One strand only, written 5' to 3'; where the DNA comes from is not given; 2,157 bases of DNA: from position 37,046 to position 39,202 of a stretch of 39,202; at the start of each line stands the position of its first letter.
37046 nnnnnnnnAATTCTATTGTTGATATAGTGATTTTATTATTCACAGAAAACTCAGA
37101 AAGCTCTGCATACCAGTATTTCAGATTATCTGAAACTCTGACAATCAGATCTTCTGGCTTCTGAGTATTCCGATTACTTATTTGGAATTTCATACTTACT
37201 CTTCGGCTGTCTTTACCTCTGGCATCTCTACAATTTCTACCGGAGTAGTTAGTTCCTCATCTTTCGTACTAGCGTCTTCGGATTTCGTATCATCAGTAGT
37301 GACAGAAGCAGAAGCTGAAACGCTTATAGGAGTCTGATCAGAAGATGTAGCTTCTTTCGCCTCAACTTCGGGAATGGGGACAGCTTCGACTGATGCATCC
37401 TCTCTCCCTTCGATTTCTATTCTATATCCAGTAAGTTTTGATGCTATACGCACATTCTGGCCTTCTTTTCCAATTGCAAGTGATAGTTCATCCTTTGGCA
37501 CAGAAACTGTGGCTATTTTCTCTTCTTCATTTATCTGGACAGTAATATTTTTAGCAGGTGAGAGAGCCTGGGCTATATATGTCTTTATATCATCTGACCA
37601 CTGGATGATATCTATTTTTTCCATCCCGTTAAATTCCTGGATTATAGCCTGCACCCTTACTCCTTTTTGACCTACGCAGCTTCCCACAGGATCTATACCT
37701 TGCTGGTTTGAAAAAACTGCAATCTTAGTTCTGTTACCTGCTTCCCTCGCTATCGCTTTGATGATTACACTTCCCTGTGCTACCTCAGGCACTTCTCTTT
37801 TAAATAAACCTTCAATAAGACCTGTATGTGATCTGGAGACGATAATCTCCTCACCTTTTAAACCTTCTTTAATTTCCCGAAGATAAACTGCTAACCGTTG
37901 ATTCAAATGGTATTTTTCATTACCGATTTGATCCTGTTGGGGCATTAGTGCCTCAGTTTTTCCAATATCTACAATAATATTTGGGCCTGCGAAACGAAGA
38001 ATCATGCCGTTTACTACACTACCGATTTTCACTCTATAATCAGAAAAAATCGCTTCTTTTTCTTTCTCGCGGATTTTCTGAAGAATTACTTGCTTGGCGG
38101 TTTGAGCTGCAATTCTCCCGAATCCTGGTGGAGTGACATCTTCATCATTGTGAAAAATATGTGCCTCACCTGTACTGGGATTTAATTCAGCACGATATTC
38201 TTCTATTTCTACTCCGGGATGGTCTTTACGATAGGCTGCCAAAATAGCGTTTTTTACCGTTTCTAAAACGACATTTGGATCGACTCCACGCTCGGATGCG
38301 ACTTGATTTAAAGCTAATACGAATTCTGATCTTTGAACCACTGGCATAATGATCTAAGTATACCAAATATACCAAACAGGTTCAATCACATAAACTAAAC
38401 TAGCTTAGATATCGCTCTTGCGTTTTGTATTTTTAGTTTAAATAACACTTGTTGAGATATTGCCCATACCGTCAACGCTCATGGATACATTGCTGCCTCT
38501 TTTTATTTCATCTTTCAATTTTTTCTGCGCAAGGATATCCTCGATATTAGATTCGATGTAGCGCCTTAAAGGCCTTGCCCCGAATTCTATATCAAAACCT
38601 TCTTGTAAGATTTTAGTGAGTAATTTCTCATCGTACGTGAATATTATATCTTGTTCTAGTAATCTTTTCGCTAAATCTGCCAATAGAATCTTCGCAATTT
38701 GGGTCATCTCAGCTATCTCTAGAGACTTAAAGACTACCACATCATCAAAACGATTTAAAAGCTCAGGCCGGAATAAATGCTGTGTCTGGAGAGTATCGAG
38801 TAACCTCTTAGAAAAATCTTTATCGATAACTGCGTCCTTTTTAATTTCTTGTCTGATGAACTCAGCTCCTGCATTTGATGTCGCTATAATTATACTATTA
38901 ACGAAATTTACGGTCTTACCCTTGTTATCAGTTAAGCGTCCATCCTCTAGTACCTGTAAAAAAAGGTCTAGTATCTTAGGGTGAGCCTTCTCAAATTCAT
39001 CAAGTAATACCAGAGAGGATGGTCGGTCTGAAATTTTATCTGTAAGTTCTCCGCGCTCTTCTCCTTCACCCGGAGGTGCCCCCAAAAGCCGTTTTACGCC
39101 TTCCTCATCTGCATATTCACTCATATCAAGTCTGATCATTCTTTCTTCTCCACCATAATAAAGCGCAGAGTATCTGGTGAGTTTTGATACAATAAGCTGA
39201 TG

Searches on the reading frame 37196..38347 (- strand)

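Call 57: search_protein_families(library=pfam, proteins=[window:37196-38347:-], max_evalue=0.001)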
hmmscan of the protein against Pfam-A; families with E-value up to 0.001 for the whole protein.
window:37196-38347:- (383 aa): 4 families
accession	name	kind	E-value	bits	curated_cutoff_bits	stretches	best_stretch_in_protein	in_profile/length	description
PF13184.12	KH_5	-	5.3e-26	91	27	1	203-272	1-69/69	NusA-like KH domain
PF08529.16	NusA_N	-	4.3e-19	69.3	23.8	2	8-69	1-60/119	NusA N-terminal domain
PF23095.1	KH_NusA_C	-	1.8e-06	28.3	34.2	1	279-313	1-35/59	Transcription termination/antitermination protein NusA, KH domain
PF00013.35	KH_1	-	3.1e-05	24.1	21.5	0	280-317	3-39/66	KH domain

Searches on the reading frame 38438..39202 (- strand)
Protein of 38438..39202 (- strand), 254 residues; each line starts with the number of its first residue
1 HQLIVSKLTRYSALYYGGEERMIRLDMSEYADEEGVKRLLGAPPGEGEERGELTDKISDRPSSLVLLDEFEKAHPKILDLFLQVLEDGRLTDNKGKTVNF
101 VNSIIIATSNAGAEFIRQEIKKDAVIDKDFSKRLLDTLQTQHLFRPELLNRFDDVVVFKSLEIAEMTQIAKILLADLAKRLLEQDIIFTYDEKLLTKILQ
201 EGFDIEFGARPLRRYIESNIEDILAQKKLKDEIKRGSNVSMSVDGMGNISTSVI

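Call 57: search_protein_families(library=pfam, proteins=[window:38438-39202:-], max_evalue=0.001)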
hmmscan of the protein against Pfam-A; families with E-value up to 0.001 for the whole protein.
window:38438-39202:- (254 aa): 3 families
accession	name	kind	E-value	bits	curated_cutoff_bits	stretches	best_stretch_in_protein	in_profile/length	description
PF07724.20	AAA_2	-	1.3e-37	129.9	27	1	14-154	26-165/166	AAA domain (Cdc48 subfamily)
PF10431.15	ClpB_D2-small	-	1.7e-21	76.5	21.9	1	162-240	2-80/81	C-terminal, D2-small domain, of ClpB protein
PF07728.20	AAA_5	-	2.8e-05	24.6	22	1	52-119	59-130/139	AAA domain (dynein-related subfamily)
